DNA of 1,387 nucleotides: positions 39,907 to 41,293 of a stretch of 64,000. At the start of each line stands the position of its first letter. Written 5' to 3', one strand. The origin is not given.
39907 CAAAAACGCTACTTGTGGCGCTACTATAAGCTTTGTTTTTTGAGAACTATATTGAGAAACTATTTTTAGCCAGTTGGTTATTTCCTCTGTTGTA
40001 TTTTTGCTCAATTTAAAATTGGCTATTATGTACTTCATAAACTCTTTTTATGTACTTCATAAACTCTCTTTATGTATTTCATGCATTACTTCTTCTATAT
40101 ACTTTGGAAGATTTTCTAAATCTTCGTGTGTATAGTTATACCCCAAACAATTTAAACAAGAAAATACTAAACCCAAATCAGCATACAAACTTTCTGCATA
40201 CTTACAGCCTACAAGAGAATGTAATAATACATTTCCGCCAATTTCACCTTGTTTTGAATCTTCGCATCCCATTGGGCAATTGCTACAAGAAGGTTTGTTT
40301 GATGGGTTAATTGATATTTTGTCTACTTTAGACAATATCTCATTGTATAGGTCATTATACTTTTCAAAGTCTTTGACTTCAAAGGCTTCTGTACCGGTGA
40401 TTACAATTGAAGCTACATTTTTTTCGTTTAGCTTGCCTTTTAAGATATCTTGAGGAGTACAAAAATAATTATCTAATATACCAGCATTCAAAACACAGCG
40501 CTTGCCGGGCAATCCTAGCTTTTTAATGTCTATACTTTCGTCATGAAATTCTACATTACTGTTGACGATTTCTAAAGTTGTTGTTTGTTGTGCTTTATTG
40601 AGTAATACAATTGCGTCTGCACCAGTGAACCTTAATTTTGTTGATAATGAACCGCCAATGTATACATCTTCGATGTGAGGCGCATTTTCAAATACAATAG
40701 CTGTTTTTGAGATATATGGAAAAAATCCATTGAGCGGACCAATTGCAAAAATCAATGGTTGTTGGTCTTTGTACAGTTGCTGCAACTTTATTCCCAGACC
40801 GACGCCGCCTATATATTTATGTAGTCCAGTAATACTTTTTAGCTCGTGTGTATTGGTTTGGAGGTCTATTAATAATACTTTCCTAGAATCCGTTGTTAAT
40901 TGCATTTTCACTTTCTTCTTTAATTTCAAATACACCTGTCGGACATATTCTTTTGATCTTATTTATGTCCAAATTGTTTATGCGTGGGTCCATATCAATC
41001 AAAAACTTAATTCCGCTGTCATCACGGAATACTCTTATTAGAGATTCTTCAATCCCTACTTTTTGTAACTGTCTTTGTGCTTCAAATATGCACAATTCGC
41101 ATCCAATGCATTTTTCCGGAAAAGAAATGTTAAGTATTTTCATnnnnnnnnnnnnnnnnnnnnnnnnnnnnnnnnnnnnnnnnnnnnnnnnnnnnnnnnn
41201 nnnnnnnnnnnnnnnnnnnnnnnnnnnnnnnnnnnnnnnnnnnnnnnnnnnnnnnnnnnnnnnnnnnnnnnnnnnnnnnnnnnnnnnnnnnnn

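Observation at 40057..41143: Ferredoxin plus truncated AOR-family gene embedded in the gap-pgk-tpiA glycolytic cluster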

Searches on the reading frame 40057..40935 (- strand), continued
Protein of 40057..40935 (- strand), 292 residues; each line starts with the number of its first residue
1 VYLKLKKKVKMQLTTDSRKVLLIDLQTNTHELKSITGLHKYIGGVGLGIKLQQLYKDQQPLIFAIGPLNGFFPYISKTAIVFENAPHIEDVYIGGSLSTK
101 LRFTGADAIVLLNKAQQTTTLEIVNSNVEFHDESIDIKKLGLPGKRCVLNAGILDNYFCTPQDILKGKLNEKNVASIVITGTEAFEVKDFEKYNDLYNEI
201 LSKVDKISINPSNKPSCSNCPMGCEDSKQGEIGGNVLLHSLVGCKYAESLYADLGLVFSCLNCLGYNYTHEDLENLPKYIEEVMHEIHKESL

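Call 83: search_solved_structures(query=P0210, max_evalue=0.00001, show_alignments=2)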
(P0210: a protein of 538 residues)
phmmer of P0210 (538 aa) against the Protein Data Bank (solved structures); distinct sequences matched with E-value up to 0.00001: 9.
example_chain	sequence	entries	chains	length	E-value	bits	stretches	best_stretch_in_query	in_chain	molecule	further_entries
1b25_A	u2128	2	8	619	8.1e-28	100.6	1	44-391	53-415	PROTEIN (FORMALDEHYDE FERREDOXIN OXIDOREDUCTASE) | FORMALDEHYDE FERREDOXIN OXIDOREDUCTASE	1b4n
1aor_A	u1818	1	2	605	1.7e-26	96.3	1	45-332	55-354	ALDEHYDE FERREDOXIN OXIDOREDUCTASE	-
9q1t_A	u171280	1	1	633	1.6e-25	93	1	19-415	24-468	Tungsten-dependent aldehyde oxidoreductase WOR83 from Haloferax volcanii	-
9mqx_D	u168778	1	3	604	2.4e-24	89.1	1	41-340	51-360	Aldehyde:ferredoxin oxidoreductase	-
6x6u_A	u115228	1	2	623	4.1e-23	85.1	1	46-335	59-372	Formaldehyde:ferredoxin oxidoreductase wor5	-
6x1o_A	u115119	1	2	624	4.1e-23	85.1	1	46-335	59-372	Formaldehyde:ferredoxin oxidoreductase wor5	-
9g7j_A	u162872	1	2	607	2e-20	76.2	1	46-332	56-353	Aldehyde ferredoxin oxidoreductase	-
4z3w_A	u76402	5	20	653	2.5e-15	59.4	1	38-215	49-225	Benzoyl-CoA reductase, putative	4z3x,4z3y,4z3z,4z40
8c0z_A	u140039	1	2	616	2.9e-14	55.9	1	48-206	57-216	Aldehyde:ferredoxin oxidoreductase,tungsten-containing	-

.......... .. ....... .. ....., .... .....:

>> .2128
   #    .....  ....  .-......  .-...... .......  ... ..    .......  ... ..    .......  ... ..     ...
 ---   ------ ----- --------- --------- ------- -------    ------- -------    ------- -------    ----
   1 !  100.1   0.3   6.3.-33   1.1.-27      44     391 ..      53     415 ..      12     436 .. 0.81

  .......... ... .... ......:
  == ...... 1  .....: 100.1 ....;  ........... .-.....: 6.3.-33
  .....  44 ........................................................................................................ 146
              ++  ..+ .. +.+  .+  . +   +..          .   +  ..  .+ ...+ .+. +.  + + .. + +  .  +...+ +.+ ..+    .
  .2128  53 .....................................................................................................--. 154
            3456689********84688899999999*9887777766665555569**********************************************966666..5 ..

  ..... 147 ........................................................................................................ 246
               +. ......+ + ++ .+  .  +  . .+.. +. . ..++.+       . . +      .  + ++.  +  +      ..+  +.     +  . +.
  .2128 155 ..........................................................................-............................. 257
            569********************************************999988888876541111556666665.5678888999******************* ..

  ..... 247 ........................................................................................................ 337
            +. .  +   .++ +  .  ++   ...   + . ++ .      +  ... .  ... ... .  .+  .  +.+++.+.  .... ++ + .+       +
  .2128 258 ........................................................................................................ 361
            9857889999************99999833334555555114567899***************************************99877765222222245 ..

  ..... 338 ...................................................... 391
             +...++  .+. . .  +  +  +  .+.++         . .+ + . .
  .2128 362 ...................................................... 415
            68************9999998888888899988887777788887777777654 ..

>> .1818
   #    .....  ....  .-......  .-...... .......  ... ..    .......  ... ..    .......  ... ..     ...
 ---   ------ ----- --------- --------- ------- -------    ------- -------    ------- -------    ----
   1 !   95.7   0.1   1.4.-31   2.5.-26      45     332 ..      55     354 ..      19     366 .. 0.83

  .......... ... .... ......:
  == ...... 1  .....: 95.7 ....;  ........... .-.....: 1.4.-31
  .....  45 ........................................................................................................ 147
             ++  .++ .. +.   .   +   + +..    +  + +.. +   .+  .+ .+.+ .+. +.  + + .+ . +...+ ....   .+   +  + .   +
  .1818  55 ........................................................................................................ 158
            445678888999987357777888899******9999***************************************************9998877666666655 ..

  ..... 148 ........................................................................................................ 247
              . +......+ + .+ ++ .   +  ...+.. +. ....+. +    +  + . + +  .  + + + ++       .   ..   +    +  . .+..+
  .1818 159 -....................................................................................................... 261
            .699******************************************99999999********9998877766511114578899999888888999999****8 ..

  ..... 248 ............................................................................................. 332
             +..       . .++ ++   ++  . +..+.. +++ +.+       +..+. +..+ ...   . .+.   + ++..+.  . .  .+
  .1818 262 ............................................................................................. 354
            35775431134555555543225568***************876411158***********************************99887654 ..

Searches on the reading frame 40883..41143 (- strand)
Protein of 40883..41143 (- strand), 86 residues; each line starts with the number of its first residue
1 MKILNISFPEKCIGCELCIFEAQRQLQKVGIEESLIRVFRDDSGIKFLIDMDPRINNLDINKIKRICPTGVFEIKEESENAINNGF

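Call 3: search_protein_families(library=pfam, proteins=[window:40883-41143:-], max_evalue=0.01)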
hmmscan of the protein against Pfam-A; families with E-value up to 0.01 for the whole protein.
window:40883-41143:- (86 aa): 2 families
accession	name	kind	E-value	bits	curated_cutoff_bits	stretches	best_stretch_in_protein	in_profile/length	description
PF00037.32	Fer4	-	0.00037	20.6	21.1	1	9-19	5-15/24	4Fe-4S binding domain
PF12837.12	Fer4_6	-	0.0049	17.2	25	0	9-19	6-16/24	4Fe-4S binding domain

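Call 4: search_protein_families(library=ncbifam, proteins=[window:40883-41143:-], max_evalue=0.01)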
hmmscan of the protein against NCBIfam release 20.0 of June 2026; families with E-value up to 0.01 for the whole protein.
window:40883-41143:- (86 aa): 1 family
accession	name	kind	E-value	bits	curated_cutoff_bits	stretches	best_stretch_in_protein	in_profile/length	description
NF007205.0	PRK09626.1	equivalog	0.0021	18.1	93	0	2-20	46-64/105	2-oxoglutarate-acceptor oxidoreductase subunit OorD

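Call 23: find_homologous_proteins(query=window:40883-41143:-)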
Query window:40883-41143:- (86 aa): 45 proteins with E <= 0.001 among 47 candidates.
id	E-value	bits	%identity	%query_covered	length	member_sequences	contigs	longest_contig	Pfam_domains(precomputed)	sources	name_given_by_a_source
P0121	1.0e-49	184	100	100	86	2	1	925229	-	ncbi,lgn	-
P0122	1.5e-28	116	61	98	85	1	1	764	-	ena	-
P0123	8.0e-27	111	63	95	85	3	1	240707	-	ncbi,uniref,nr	ncbi:hypothetical protein C4561_03965 [candidate division WWE3 bacterium]|uniref:4Fe-4S ferredoxin-t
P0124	1.5e-26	110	59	94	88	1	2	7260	-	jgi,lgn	jgi:NAD-dependent dihydropyrimidine dehydrogenase PreA subunit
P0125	5.2e-26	108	59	94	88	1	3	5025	-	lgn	-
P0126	6.7e-25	105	64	92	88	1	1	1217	-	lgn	-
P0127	1.3e-24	104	62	93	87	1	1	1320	-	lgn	-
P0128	4.0e-24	102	56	92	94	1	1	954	-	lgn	-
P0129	6.0e-24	101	60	95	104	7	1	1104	-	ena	-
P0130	1.1e-23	101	54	98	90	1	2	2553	-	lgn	-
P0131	1.7e-23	100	57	93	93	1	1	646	-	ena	-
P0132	2.1e-23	100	52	95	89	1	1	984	-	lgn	-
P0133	3.7e-23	99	63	88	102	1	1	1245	-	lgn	-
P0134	7.0e-23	98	64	85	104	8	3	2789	-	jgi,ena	-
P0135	1.9e-22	97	64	85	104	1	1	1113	-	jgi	-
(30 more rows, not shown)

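Call 63: predict_structure(alignment_id=A3)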
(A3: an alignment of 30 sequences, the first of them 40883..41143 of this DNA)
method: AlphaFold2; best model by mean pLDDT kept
length: 86 residues; sequences in the alignment: 30
mean_pLDDT: 62.5   pTM: 0.50
mean pLDDT of the five models: 62.5, 58.1, 56.8, 56.7, 55.7
residues with pLDDT >= 90: 0; 70-90: 20; 50-70: 57; < 50: 9
segments of 3 or more residues with pLDDT < 50: 80-86
pLDDT, mean of each block of 10 residues (from residue 1): 58 69 68 58 64 66 71 58 42
secondary structure, 60 per line:
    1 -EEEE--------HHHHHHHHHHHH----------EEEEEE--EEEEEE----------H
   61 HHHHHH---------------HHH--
elements in order: E2-5 H14-25 E36-41 E44-49 H60-66

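Call 66: search_solved_structures(query=A3, max_evalue=10, show_alignments=3)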
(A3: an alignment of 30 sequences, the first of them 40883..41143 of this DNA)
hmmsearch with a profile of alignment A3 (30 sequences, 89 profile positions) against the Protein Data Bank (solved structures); distinct sequences matched with E-value up to 10: 13.
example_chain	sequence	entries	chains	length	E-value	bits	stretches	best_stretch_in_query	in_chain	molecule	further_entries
6x1o_B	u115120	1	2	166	0.32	14.3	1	9-40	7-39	Oxidoreductase, Fe-S subunit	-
4nb4_A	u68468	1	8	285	0.36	14.1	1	28-75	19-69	Type II pantothenate kinase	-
8ys5_D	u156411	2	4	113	0.38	14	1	3-21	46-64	2-oxoglutarate:acceptor oxidoreductase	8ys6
6x6u_B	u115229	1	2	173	0.39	14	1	8-40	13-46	Oxidoreductase, Fe-S subunit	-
2ews_A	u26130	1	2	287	0.5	13.6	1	29-75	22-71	Pantothenate kinase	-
6avp_A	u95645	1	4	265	0.57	13.4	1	29-75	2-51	Type II pantothenate kinase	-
6awg_A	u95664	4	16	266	0.58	13.4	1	29-75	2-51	Type II pantothenate kinase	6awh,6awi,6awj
6ebv_A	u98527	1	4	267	0.58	13.4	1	29-75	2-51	Type II pantothenate kinase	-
4m7x_A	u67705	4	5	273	0.61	13.4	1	29-75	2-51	Type II pantothenate kinase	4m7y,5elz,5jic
6mnu_A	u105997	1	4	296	0.84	12.9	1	48-80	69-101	UTP--glucose-1-phosphate uridylyltransferase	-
5kph_A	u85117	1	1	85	1.1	12.6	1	25-70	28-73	De novo Beta Sheet Design Protein OR485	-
8e9g_I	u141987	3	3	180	1.2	12.4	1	11-20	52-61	NADH-quinone oxidoreductase subunit I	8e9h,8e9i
9mqx_E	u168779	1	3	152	4.2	10.7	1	9-22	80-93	Fe-S-cluster-containing hydrogenase subunit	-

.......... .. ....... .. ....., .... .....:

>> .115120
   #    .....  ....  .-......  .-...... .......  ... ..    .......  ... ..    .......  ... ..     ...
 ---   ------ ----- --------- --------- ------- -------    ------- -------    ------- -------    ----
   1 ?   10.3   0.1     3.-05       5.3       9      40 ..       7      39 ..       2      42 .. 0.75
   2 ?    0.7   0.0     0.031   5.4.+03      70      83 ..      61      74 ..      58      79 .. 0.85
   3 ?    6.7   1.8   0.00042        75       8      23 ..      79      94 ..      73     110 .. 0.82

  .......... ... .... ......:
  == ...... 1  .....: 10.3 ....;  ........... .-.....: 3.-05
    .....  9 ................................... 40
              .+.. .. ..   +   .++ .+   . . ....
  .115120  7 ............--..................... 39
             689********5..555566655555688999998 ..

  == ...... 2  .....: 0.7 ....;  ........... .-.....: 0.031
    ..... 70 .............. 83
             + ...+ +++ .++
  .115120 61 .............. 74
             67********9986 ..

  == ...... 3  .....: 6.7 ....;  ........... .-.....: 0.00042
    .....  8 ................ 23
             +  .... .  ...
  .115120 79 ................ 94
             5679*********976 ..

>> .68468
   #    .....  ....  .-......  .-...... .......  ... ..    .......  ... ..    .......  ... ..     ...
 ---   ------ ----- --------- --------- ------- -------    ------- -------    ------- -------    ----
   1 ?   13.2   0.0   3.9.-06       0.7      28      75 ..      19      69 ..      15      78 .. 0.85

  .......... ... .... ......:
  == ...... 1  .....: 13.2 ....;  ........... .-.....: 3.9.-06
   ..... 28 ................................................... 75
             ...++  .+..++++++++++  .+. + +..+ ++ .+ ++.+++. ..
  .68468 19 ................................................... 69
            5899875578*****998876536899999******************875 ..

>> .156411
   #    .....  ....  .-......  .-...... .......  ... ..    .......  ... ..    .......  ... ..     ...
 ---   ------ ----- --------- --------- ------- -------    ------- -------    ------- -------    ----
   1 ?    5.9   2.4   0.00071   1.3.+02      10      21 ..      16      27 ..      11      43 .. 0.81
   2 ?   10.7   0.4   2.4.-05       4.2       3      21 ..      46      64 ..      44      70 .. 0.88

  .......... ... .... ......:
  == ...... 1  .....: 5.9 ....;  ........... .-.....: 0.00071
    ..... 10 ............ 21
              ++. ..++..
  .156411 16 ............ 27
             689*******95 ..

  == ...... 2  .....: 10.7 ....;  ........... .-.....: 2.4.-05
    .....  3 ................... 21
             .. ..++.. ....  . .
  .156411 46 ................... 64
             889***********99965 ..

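Call 67: fold_search(model_id=the predicted structure, library=pdb)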
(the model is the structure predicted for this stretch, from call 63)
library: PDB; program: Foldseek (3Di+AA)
matches with E <= 10: 527; with E <= 0.001: 0
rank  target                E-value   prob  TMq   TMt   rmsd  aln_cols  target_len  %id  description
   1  4hhu_A                3.6e-01  0.54  0.48  0.29   4.4        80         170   16  Crystal Structure of Engineered Protein. Northeast Structural Genomics Consortium Target OR280. (released 2012-10-24)
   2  4pww                  4.1e-01  0.72  0.58  0.58   3.8        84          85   13  Crystal Structure of Engineered Protein. Northeast Structural Genomics Consortium Target OR494. (released 2014-04-09)
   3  2kl8_MODEL_1_A        4.3e-01  0.72  0.56  0.57   3.6        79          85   10  Solution NMR Structure of de novo designed ferredoxin-like fold protein, Northeast Structural Genomics Consort (released 2009-07-28)
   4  5zyf_B                4.3e-01  0.33  0.42  0.42   5.7        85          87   13  Crystal structure of Streptococcus pyogenes type II-A Cas2 (released 2018-08-15)
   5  6wxp_C                4.6e-01  0.63  0.56  0.36   4.0        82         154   12  De novo TIM barrel-ferredoxin fold fusion homodimer with 4-glutamate centre TFD-EE (released 2020-11-25)
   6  9mqx_E                4.6e-01  0.10  0.27  0.19  13.4       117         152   15  Electron-bifurcating Tungstopyranopterin-containing aldehyde oxidoreductase with NADH (released 2025-07-16)
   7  6wxp_B                4.9e-01  0.63  0.56  0.34   4.1        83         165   12  De novo TIM barrel-ferredoxin fold fusion homodimer with 4-glutamate centre TFD-EE (released 2020-11-25)
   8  6wxp_A                5.3e-01  0.72  0.57  0.34   3.5        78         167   10  De novo TIM barrel-ferredoxin fold fusion homodimer with 4-glutamate centre TFD-EE (released 2020-11-25)
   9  3znj_3                5.3e-01  0.14  0.33  0.31   7.6        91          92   10  Crystal structure of unliganded ClcF from R.opacus 1CP in crystal form 1. (released 2013-03-06)
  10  3zo7_B                5.3e-01  0.14  0.33  0.31   7.8        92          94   10  Crystal structure of ClcFE27A with substrate (released 2013-03-06)
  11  9qup_A                5.6e-01  0.51  0.53  0.32   4.4        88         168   11  Tb(III)-bound de novo protein scaffold TFD-EE MPNN (released 2025-11-19)
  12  9ndz_C                5.6e-01  0.09  0.24  0.05   8.4        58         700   17  The rigid portion of Cryo-EM structure of Herpesvirus Helicase-Primase complex prepared with forked DNA, ATP-gamma-S a (released 2025-08-13)
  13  5odi_A                6.0e-01  0.33  0.38  0.07   5.1        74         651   18  Heterodisulfide reductase / [NiFe]-hydrogenase complex from Methanothermococcus thermolithotrophicus cocrystallized wi (released 2017-08-30)
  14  5it0                  6.0e-01  0.21  0.39  0.13   5.4        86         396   10  Crystal structure of Mycobacterium avium SerB2 mutant D343N/D347N (released 2016-04-27)
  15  1cc7                  6.4e-01  0.18  0.34  0.39   5.6        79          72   11  CRYSTAL STRUCTURE OF THE ATX1 METALLOCHAPERONE PROTEIN (released 1999-12-12)
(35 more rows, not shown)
